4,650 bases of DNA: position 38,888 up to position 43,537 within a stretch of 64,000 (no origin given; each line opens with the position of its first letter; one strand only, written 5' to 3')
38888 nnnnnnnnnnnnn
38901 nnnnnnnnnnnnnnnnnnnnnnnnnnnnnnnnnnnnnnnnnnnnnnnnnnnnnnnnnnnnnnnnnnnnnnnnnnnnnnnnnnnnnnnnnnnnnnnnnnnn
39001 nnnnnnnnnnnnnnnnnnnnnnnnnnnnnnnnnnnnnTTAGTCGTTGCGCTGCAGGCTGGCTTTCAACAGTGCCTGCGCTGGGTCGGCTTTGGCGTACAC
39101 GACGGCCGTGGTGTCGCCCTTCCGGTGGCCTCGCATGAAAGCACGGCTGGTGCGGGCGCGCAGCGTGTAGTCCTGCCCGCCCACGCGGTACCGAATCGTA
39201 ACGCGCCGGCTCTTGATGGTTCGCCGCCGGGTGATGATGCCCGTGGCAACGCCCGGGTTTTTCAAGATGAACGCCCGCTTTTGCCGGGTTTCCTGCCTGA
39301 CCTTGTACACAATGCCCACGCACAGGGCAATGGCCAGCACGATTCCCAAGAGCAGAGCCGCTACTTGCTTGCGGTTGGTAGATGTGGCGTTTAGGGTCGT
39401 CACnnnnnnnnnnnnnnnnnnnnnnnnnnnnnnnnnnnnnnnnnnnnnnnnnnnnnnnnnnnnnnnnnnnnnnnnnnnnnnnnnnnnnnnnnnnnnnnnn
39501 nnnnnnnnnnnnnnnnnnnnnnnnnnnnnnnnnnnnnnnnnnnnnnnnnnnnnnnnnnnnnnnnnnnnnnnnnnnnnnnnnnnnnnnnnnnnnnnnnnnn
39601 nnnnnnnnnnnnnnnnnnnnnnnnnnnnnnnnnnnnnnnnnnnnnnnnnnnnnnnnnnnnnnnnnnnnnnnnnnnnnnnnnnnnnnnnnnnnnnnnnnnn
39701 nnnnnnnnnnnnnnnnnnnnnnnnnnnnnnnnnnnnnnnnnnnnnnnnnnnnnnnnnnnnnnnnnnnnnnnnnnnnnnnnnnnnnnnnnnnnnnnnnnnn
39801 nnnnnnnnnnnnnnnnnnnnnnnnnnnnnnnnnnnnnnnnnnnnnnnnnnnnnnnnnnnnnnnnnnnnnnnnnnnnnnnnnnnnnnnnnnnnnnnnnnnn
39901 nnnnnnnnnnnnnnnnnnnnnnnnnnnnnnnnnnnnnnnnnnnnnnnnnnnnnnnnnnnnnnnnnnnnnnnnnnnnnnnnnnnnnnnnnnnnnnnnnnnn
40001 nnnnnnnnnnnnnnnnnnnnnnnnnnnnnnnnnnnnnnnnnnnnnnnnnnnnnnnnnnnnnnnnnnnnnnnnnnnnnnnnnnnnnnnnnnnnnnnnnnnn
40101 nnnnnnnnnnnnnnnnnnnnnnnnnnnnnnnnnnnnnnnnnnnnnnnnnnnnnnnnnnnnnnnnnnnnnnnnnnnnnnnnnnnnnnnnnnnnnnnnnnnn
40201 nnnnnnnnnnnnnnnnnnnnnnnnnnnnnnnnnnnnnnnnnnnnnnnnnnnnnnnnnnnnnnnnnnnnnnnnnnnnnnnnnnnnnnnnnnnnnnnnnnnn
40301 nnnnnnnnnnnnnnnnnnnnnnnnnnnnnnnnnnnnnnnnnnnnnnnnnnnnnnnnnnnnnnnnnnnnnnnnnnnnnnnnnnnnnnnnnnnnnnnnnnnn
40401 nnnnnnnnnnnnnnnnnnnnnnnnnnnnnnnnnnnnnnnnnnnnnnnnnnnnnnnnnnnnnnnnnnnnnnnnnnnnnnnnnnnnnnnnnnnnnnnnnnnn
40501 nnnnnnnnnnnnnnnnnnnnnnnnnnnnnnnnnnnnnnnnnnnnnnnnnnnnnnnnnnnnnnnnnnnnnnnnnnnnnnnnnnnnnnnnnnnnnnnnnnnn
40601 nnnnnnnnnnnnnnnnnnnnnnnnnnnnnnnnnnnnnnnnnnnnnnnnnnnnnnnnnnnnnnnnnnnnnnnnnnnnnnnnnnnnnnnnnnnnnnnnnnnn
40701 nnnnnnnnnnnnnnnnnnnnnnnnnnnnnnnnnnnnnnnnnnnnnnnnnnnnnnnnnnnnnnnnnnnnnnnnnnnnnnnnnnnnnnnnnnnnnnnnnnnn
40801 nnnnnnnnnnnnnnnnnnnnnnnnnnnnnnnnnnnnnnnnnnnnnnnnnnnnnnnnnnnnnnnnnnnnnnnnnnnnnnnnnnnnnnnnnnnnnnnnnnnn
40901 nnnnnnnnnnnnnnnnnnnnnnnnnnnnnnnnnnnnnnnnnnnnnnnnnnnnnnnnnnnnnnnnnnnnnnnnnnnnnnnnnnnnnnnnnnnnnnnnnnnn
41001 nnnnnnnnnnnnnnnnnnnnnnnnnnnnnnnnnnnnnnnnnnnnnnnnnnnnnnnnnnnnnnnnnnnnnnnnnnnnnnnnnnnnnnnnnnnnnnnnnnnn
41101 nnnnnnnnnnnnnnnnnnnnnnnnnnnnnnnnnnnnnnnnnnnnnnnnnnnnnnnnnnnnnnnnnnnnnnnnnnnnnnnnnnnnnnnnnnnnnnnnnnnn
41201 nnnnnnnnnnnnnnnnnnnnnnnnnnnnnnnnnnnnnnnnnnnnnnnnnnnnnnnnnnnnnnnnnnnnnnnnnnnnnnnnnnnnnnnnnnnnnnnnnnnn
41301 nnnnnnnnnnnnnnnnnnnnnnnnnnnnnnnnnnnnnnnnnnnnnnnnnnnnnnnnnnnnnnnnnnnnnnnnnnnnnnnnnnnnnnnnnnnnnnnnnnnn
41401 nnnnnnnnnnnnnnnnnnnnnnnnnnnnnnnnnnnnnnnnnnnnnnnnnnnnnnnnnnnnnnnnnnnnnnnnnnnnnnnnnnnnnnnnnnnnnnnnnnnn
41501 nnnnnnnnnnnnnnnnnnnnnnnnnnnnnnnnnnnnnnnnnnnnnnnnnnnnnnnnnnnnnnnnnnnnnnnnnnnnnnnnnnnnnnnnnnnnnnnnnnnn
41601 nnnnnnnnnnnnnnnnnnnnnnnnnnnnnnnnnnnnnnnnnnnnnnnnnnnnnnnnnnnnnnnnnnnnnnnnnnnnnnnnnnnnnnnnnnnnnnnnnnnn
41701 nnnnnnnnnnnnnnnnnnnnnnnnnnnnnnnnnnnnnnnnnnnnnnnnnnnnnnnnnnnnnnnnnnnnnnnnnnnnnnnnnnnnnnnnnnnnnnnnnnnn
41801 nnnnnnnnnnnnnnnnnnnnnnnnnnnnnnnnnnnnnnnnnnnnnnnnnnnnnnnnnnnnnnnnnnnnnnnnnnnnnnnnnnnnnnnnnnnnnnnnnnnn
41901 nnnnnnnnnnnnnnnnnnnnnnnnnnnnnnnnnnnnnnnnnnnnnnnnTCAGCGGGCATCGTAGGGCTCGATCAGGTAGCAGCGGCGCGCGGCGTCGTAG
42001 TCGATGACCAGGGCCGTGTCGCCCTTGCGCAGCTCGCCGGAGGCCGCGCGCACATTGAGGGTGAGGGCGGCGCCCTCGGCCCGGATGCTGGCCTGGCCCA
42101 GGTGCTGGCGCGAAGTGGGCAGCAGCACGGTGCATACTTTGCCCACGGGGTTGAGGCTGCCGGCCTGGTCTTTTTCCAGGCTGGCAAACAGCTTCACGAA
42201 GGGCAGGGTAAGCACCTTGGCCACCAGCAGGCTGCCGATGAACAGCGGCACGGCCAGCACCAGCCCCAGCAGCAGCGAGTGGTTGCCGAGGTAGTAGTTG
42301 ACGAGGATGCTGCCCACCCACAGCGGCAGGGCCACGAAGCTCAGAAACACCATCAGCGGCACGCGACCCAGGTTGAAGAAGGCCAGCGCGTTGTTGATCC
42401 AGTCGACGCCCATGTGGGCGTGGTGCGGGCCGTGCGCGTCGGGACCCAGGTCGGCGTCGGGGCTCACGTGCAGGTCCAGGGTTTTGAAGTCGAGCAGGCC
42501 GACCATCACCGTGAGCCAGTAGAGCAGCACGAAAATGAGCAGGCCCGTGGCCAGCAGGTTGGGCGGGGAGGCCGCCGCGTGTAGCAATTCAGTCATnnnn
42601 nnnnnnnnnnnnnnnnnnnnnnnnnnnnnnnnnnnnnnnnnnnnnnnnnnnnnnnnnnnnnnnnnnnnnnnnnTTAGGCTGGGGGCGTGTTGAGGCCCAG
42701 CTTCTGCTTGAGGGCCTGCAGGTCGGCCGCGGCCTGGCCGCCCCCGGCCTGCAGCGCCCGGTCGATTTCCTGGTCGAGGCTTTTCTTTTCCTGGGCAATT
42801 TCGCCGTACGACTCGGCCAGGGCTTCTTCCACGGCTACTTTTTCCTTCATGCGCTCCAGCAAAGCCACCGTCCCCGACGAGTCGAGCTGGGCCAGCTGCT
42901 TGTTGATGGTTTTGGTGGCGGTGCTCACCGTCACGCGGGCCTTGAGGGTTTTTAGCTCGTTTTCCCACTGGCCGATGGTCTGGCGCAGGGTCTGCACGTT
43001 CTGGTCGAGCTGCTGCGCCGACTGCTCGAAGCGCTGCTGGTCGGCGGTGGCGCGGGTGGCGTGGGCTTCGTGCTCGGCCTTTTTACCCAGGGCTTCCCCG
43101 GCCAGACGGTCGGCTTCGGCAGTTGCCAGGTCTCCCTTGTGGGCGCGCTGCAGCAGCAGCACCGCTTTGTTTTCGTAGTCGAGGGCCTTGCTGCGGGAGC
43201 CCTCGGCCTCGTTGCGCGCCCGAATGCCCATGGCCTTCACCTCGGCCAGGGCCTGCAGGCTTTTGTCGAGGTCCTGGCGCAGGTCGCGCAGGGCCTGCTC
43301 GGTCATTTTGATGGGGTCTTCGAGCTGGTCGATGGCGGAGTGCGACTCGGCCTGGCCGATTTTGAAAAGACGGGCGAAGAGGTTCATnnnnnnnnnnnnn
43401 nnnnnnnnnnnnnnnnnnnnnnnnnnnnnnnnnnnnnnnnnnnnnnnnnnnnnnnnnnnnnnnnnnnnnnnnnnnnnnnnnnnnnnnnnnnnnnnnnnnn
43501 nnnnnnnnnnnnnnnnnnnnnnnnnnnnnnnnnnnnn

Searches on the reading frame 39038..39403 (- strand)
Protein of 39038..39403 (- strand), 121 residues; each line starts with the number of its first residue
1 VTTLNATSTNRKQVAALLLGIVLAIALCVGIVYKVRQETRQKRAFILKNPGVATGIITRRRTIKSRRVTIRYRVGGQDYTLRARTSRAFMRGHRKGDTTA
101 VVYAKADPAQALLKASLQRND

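Call 50: search_protein_families(library=ncbifam, proteins=[window:39038-39403:-], max_evalue=0.001)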
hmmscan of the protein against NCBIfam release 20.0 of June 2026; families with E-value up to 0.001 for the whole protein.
window:39038-39403:- (121 aa): 0 families

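Call 82: search_protein_families(library=pfam, proteins=[window:39038-39403:-], max_evalue=1)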
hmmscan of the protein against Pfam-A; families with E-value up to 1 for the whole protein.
window:39038-39403:- (121 aa): 3 families
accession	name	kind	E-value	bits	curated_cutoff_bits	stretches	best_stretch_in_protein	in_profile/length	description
PF12158.14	DUF3592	-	5.9e-08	33.7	25.3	1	59-115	13-81/84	Domain of unknown function (DUF3592)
PF11021.13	DUF2613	-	0.067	13.7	22.1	1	14-40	7-33/55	Protein of unknown function (DUF2613)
PF20087.4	DUF6479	-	0.22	12.4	25.4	1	6-43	13-50/120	Family of unknown function (DUF6479)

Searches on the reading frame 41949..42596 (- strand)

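Call 7: search_protein_families(library=padloc, proteins=[window:41949-42596:-], max_evalue=0.01)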
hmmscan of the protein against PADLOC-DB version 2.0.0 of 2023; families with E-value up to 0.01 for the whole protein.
window:41949-42596:- (215 aa): 0 families

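Call 8: search_protein_families(library=pfam, proteins=[window:41949-42596:-], max_evalue=0.001)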
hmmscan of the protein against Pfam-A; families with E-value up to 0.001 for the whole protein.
window:41949-42596:- (215 aa): 0 families

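Call 50: search_protein_families(library=ncbifam, proteins=[window:41949-42596:-], max_evalue=0.001)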
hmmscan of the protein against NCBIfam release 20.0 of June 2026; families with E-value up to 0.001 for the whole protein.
window:41949-42596:- (215 aa): 0 families

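Call 82: search_protein_families(library=pfam, proteins=[window:41949-42596:-], max_evalue=1)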
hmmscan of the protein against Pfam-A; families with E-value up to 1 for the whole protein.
window:41949-42596:- (215 aa): 1 family
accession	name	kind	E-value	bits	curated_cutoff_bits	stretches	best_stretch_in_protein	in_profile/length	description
PF21001.2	YqiJ_N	-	0.065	13.9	23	1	20-90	12-78/116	Inner membrane protein YqiJ, N-terminal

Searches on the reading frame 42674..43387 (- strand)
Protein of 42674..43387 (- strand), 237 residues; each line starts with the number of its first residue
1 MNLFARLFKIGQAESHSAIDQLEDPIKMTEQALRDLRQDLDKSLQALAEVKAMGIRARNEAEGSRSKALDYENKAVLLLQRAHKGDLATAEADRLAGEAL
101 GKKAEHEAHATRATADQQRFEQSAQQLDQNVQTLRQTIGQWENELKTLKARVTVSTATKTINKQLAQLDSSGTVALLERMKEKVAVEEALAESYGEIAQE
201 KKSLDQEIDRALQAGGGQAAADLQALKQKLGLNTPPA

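Call 7: search_protein_families(library=padloc, proteins=[window:42674-43387:-], max_evalue=0.01)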
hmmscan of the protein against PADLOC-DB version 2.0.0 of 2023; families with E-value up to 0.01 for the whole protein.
window:42674-43387:- (237 aa): 3 families
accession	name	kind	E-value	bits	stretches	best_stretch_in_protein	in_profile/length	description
PDLC00519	JetC1|JetC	-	0.00055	16.3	1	14-156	332-468/1097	DUF3584 domain; MukB-like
PDLC03865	LmuB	-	0.0011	15.3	1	16-207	543-732/1007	-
PDLC00006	DruC1|DruC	-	0.0031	14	1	13-185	185-347/626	Unknown function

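Call 8: search_protein_families(library=pfam, proteins=[window:42674-43387:-], max_evalue=0.001)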
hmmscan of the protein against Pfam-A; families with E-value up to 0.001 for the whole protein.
window:42674-43387:- (237 aa): 1 family
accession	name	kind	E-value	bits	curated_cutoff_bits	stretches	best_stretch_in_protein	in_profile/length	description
PF04012.17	PspA_IM30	-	7.7e-39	134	33.9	1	2-227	1-215/220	PspA/IM30 family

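Call 50: search_protein_families(library=ncbifam, proteins=[window:42674-43387:-], max_evalue=0.001)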
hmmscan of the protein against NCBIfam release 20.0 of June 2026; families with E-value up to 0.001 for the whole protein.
window:42674-43387:- (237 aa): 4 families
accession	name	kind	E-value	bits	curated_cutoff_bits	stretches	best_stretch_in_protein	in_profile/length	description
TIGR02977.1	phageshock_pspA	equivalog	1e-09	38.5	242.95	1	1-230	1-217/219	phage shock protein PspA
NF045984.1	StressProtLiaH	equivalog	3.7e-07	30.1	380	1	6-203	5-193/225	stress responsive protein LiaH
TIGR02168.1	SMC_prok_B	equivalog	4.8e-06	24.6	567.35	1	14-216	683-885/1181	chromosome segregation protein SMC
NF007974.0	PRK10698.1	equivalog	0.00034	20.4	336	0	1-230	1-217/222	phage shock protein PspA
